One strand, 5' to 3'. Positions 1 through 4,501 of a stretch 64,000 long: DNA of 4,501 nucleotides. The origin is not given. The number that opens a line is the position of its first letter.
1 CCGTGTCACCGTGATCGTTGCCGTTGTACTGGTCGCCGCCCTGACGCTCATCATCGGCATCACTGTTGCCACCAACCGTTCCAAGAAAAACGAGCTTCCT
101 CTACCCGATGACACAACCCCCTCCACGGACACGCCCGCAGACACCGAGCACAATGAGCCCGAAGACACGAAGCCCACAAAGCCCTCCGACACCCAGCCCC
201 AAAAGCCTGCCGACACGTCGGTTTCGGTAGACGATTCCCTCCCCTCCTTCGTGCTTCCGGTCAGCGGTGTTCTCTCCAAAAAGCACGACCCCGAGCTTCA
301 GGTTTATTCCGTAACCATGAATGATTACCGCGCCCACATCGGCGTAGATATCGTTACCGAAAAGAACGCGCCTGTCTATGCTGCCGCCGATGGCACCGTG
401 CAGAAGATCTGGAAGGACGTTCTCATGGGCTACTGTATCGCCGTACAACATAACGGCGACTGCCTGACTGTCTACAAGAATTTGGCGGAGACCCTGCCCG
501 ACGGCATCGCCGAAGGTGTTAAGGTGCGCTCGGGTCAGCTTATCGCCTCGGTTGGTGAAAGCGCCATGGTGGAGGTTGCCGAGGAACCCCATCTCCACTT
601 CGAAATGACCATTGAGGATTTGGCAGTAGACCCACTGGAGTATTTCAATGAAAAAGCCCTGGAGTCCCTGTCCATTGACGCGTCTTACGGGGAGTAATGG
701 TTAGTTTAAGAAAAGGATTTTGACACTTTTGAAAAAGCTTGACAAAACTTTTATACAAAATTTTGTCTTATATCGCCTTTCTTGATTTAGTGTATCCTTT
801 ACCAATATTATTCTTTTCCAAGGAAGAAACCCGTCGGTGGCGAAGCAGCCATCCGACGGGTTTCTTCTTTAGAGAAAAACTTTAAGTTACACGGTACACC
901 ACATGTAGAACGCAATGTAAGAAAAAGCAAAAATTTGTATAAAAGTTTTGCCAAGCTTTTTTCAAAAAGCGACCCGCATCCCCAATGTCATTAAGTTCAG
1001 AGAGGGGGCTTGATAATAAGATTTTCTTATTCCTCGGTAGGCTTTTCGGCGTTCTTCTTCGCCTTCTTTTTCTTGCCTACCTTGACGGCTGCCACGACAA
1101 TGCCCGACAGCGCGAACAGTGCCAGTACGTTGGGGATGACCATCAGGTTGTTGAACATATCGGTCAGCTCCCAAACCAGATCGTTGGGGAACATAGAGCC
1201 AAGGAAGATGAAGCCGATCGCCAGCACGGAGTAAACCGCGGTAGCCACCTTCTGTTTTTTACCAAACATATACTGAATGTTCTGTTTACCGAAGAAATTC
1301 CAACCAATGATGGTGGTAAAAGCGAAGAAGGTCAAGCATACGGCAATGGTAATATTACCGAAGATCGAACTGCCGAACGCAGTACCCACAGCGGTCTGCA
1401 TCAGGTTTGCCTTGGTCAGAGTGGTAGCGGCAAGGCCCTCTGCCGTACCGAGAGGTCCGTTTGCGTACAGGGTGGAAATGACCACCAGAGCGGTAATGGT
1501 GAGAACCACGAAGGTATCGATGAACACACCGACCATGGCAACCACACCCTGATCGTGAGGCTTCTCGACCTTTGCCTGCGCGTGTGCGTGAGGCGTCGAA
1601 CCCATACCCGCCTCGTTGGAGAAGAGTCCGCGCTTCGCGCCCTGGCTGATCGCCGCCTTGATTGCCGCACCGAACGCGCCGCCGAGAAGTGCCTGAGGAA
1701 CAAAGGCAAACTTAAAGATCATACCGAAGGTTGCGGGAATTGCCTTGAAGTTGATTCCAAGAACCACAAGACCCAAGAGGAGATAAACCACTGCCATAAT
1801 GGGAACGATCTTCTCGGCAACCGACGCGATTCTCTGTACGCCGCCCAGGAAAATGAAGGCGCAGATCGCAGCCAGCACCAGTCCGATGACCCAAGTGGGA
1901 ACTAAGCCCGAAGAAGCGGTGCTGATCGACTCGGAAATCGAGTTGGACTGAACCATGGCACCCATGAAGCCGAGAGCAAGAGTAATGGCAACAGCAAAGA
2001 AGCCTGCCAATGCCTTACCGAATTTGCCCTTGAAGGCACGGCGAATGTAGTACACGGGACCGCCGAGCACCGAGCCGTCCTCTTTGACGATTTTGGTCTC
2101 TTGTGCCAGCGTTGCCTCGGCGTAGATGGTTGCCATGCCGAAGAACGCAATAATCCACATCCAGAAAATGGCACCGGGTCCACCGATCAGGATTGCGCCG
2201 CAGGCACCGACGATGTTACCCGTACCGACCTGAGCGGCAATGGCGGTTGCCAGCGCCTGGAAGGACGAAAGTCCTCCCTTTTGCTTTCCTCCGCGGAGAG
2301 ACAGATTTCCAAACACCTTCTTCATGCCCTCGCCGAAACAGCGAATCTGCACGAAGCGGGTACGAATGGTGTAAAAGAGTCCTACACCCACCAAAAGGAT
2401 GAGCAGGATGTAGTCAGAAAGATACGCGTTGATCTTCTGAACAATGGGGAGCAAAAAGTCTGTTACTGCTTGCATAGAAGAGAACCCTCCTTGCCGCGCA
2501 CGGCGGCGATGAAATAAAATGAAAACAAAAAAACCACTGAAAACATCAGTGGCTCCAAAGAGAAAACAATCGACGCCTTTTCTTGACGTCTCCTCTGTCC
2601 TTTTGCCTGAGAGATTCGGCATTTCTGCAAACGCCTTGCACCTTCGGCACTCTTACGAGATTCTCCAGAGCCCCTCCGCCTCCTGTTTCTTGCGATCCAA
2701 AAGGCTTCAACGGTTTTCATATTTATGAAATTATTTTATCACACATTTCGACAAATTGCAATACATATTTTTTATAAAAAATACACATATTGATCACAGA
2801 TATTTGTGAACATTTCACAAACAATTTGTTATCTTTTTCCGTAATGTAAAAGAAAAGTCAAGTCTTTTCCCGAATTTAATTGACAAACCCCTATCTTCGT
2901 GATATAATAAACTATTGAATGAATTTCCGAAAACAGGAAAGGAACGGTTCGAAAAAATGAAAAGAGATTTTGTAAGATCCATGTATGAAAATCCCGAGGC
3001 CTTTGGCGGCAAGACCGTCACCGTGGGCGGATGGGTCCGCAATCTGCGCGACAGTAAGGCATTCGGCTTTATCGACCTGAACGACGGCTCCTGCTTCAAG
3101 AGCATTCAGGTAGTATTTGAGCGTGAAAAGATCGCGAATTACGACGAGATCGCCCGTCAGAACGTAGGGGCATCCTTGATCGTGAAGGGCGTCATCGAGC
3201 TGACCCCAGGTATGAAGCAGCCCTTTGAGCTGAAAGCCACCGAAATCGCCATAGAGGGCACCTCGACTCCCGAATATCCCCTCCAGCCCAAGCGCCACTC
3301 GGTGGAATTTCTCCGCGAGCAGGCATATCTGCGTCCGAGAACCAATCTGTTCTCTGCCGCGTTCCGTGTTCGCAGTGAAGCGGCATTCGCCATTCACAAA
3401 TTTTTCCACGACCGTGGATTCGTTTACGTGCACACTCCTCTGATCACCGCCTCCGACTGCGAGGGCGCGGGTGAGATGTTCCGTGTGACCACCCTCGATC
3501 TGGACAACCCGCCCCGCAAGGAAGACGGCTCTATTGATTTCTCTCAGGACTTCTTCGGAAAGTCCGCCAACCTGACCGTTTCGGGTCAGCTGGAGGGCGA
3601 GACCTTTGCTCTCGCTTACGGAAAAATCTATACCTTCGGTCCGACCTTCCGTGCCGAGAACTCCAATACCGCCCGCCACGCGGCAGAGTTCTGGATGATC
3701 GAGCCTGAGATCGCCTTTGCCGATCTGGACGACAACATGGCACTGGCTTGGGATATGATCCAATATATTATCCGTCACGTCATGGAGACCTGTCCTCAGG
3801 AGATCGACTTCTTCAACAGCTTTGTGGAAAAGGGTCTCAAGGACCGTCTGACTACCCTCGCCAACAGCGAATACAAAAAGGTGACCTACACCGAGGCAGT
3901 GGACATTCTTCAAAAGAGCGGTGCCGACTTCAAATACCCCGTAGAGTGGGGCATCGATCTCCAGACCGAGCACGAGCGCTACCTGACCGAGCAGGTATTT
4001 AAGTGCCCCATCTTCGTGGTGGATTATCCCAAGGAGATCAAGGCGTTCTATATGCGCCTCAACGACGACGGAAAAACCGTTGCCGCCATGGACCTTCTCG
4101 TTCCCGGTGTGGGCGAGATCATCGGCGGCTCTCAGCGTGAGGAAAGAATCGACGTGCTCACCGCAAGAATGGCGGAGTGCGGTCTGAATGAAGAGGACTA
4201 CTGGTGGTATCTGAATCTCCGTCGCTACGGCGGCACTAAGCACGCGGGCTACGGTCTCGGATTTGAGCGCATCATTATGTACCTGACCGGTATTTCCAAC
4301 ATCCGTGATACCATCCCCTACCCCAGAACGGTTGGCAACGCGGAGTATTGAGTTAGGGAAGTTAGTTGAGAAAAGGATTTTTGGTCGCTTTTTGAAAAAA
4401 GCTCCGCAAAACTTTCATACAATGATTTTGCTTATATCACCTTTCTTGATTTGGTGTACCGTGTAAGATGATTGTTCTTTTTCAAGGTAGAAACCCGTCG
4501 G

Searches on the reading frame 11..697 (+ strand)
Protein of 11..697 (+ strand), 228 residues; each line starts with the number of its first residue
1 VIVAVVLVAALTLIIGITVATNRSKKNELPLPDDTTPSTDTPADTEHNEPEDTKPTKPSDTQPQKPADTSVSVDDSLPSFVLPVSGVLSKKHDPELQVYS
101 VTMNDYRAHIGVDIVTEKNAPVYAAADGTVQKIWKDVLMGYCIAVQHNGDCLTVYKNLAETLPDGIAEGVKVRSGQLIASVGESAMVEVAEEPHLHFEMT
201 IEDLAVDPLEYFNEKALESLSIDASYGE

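Call 26: search_protein_families(library=pfam, proteins=[window:11-697:+])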
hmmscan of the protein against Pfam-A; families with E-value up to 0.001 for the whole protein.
window:11-697:+ (228 aa): 1 family
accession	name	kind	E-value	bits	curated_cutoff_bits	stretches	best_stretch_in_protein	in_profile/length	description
PF01551.29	Peptidase_M23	-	9.5e-21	74.2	28.7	1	108-208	2-96/96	Peptidase family M23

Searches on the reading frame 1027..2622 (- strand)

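Call 26: search_protein_families(library=pfam, proteins=[window:1027-2622:-])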
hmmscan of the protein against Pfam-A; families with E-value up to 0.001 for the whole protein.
window:1027-2622:- (531 aa): 1 family
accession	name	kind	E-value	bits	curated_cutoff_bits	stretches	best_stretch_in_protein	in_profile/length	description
PF01235.23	Na_Ala_symp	-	2.3e-126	422.7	24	1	113-524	8-387/392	Sodium:alanine symporter family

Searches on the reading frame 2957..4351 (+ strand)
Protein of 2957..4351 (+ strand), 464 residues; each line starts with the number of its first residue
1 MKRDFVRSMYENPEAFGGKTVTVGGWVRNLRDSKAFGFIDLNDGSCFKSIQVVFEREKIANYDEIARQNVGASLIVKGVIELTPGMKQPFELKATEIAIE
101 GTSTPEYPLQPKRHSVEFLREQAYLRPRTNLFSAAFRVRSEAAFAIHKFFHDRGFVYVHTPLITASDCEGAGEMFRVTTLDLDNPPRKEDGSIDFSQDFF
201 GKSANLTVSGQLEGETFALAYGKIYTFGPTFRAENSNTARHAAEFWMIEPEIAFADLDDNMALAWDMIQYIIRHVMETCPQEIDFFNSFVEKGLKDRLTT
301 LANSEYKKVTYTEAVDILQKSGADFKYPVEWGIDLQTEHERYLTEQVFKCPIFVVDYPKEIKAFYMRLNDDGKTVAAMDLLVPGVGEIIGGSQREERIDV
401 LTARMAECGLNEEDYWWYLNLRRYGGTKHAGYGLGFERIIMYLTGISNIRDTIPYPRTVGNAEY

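Call 17: find_encoding_contigs(protein=window:2957-4351:+, flank=10000, max_places=10)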
Protein window:2957-4351:+ (464 aa): no gene with exactly this product is on record in the collection.

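Call 28: find_homologous_proteins(query=window:2957-4351:+, max_evalue=1e-100)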
Query window:2957-4351:+ (464 aa): 8000 proteins with E <= 1e-100 among 8000 candidates; the best 120 are listed.
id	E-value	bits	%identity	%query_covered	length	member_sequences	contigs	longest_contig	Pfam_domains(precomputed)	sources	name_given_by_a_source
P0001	0.0e+0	1048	97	100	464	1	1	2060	PF01336.32,PF00152.26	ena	-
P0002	0.0e+0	1045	96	100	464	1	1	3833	PF01336.32,PF00152.26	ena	-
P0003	0.0e+0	1019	97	98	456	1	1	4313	PF01336.32,PF00152.26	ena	-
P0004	0.0e+0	1011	92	100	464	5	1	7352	PF01336.32,PF00152.26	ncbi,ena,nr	ncbi:MAG: asparagine--tRNA ligase [Clostridia bacterium]|nr:asparagine--tRNA ligase [Clostridia bact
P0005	1.5e-297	1005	91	100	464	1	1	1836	PF01336.32,PF00152.26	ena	-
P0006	4.9e-297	1003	92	100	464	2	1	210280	PF01336.32,PF00152.26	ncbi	-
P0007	1.0e-296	1002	91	100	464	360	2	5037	PF01336.32,PF00152.26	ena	-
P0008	2.7e-296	1001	91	100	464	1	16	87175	PF01336.32,PF00152.26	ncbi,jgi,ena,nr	ncbi:MAG: asparagine--tRNA ligase [Ruminococcaceae bacterium]|nr:asparagine--tRNA ligase [Oscillospi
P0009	3.9e-296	1000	90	100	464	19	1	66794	PF01336.32,PF00152.26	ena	-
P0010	1.7e-295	998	90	100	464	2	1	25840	PF01336.32,PF00152.26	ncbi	-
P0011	1.8e-295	998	91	100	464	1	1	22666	PF01336.32,PF00152.26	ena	-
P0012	2.4e-295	997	91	100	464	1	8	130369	PF01336.32,PF00152.26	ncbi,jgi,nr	ncbi:MAG: asparagine--tRNA ligase [Ruminococcaceae bacterium]|nr:asparagine--tRNA ligase [Oscillospi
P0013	2.8e-295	997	91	100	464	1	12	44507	PF01336.32,PF00152.26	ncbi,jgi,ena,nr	ncbi:MAG: asparagine--tRNA ligase [Ruminococcaceae bacterium]|nr:asparagine--tRNA ligase [Oscillospi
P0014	3.8e-295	997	92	100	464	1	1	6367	PF01336.32,PF00152.26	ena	-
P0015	2.3e-294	994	91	100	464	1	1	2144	PF01336.32,PF00152.26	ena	-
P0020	3.8e-293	990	89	100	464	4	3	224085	PF01336.32,PF00152.26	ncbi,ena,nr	ncbi:MAG: asparagine--tRNA ligase [Clostridia bacterium]|nr:asparagine--tRNA ligase [Clostridia bact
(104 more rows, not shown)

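Call 29: find_encoding_contigs(protein=P0006, flank=10000, max_places=3)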
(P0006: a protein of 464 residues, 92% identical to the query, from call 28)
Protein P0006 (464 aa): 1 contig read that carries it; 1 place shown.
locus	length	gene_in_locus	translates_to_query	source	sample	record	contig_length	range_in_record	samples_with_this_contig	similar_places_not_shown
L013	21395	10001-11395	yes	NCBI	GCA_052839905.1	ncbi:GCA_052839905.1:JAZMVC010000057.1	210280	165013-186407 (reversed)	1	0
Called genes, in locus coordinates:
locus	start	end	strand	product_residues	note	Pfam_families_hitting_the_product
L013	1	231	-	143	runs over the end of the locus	-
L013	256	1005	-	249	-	PF03372:Exo_endo_phos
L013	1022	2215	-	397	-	-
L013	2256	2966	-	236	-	PF00722:Glyco_hydro_16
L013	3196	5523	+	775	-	PF04389:Peptidase_M28, PF05450:Nicastrin (faint)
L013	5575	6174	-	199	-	-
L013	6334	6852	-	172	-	-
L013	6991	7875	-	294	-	PF01026:TatD_DNase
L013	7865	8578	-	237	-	PF00657:Lipase_GDSL, PF13472:Lipase_GDSL_2, PF16255:Lipase_GDSL_lke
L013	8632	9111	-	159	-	PF01451:LMWPc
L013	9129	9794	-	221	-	PF04140:ICMT, PF04191:PEMT, PF01222:ERG4_ERG24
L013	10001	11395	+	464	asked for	PF01336:tRNA_anti-codon, PF00152:tRNA-synt_2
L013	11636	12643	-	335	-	PF03590:AsnA, PF00152:tRNA-synt_2 (weak)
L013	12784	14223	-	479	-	PF02397:Bac_transf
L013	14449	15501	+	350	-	PF01073:3Beta_HSD, PF01370:Epimerase, PF02719:Polysacc_synt_2, PF04321:RmlD_sub_bind, PF07993:NAD_binding_4, PF08659:KR (weak), PF16363:GDP_Man_Dehyd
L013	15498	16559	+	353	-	PF13439:Glyco_transf_4, PF00534:Glycos_transf_1, PF13692:Glyco_trans_1_4, PF13524:Glyco_trans_1_2 (weak)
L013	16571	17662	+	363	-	PF13439:Glyco_transf_4, PF20706:GT4-conflict, PF00534:Glycos_transf_1, PF13524:Glyco_trans_1_2 (weak), PF13692:Glyco_trans_1_4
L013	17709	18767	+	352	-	PF13439:Glyco_transf_4, PF13579:Glyco_trans_4_4, PF00534:Glycos_transf_1, PF13692:Glyco_trans_1_4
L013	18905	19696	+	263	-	PF03309:Pan_kinase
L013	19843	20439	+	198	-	PF12822:ECF_trnsprt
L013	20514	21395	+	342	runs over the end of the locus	PF20990:DUF2207_C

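Call 30: find_encoding_contigs(protein=P0002, flank=10000, max_places=3)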
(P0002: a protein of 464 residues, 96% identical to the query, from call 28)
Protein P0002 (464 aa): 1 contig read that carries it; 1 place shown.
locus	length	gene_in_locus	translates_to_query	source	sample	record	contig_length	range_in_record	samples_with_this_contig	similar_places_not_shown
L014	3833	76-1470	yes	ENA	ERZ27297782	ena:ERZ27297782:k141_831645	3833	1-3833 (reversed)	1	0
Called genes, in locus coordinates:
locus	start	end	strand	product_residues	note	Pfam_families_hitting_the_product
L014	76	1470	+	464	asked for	PF01336:tRNA_anti-codon, PF00152:tRNA-synt_2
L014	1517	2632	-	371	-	PF11187:Mbeg1-like, PF26363:Phospholipase-like (weak)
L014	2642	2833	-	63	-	PF20076:DUF6472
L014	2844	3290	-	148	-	PF03652:RuvX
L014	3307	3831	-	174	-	?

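Call 31: find_encoding_contigs(protein=P0020, flank=10000, max_places=3)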
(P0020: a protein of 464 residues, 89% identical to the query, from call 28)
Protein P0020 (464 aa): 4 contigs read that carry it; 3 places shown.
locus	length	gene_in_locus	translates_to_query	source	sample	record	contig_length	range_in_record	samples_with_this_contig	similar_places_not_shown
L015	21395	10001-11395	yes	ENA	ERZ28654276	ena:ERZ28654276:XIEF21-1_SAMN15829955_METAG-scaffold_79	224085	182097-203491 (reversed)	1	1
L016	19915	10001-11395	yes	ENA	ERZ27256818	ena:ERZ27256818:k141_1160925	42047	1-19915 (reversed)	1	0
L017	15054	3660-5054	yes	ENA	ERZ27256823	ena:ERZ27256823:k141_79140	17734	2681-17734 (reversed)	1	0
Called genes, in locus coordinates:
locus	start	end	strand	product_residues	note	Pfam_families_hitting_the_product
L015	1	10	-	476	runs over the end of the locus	PF17963:Big_9, PF17892:Cadherin_5, PF00395:SLH (faint)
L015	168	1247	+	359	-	PF01063:Aminotran_4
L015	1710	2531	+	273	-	PF01261:AP_endonuc_2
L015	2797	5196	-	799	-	PF00133:tRNA-synt_1, PF09334:tRNA-synt_1g, PF13603:tRNA-synt_1_2, PF00133:tRNA-synt_1, PF09334:tRNA-synt_1g (weak), PF08264:Anticodon_1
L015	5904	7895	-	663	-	PF08497:Radical_SAM_N, PF04055:Radical_SAM (weak), PF11842:DUF3362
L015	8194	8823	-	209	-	PF04263:TPK_catalytic, PF04265:TPK_B1_binding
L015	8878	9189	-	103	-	-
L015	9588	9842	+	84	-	-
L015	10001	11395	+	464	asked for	PF01336:tRNA_anti-codon, PF00152:tRNA-synt_2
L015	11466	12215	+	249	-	PF02535:Zip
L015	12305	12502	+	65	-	PF08984:DUF1858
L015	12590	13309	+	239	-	PF12847:Methyltransf_18, PF04816:TrmK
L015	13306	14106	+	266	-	PF01784:DUF34_NIF3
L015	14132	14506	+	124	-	PF01042:Ribonuc_L-PSP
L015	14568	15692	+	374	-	PF00155:Aminotran_1_2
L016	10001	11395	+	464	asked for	PF01336:tRNA_anti-codon, PF00152:tRNA-synt_2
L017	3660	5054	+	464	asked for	PF01336:tRNA_anti-codon, PF00152:tRNA-synt_2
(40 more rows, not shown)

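Call 39: find_encoding_contigs(protein=P0004, flank=10000, max_places=3)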
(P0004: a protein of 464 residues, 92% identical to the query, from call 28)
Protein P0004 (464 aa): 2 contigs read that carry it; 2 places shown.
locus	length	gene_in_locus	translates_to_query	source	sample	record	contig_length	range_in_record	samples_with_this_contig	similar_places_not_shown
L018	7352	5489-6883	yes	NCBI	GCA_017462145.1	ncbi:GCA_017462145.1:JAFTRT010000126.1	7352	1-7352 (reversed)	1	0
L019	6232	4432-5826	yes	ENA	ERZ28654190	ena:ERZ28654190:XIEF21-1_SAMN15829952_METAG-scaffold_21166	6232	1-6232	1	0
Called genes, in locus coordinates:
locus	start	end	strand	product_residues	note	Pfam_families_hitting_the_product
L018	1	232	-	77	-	?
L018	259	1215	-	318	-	PF00892:EamA (weak)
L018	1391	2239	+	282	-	PF12833:HTH_18, PF00165:HTH_AraC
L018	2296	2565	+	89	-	-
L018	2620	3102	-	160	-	PF06908:YpsA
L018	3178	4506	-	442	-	PF17963:Big_9, PF00395:SLH (weak)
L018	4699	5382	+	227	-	PF03006:HlyIII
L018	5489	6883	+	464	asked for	PF01336:tRNA_anti-codon, PF00152:tRNA-synt_2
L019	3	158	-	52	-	?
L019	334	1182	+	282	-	PF12833:HTH_18, PF00165:HTH_AraC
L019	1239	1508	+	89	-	-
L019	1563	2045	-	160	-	PF06908:YpsA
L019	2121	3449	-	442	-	PF17963:Big_9, PF00395:SLH (weak)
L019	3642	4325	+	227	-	PF03006:HlyIII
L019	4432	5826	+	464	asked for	PF01336:tRNA_anti-codon, PF00152:tRNA-synt_2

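Call 40: find_encoding_contigs(protein=P0003, flank=10000, max_places=3)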
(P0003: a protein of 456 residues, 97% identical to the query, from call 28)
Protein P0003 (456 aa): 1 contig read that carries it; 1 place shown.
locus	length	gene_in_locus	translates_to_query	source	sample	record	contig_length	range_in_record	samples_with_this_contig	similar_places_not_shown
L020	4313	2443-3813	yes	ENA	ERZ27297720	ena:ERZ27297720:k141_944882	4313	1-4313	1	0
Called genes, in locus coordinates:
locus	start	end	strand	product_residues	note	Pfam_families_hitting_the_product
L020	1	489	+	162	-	?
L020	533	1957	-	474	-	PF01235:Na_Ala_symp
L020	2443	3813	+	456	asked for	PF01336:tRNA_anti-codon, PF00152:tRNA-synt_2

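Call 83: find_encoding_contigs(protein=P0001, flank=10000, max_places=3)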
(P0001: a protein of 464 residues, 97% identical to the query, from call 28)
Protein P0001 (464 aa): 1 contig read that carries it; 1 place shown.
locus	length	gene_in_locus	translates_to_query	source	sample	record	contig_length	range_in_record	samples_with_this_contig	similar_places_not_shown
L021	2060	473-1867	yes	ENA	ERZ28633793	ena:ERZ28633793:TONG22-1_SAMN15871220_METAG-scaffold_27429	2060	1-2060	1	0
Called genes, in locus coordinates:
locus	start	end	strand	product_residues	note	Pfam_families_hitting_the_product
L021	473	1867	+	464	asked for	PF01336:tRNA_anti-codon, PF00152:tRNA-synt_2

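Call 84: find_encoding_contigs(protein=P0014, flank=10000, max_places=3)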
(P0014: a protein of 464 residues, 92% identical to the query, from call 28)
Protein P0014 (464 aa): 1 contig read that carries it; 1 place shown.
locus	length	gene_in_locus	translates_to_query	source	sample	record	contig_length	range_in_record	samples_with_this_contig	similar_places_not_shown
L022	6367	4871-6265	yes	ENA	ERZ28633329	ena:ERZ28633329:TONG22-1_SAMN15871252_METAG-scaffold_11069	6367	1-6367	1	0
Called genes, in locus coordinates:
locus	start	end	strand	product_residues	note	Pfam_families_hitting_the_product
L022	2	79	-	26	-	?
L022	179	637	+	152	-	-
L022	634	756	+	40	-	-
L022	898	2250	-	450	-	PF02812:ELFV_dehydrog_N, PF00208:ELFV_dehydrog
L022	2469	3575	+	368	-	-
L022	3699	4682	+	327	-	-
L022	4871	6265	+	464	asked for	PF01336:tRNA_anti-codon, PF00152:tRNA-synt_2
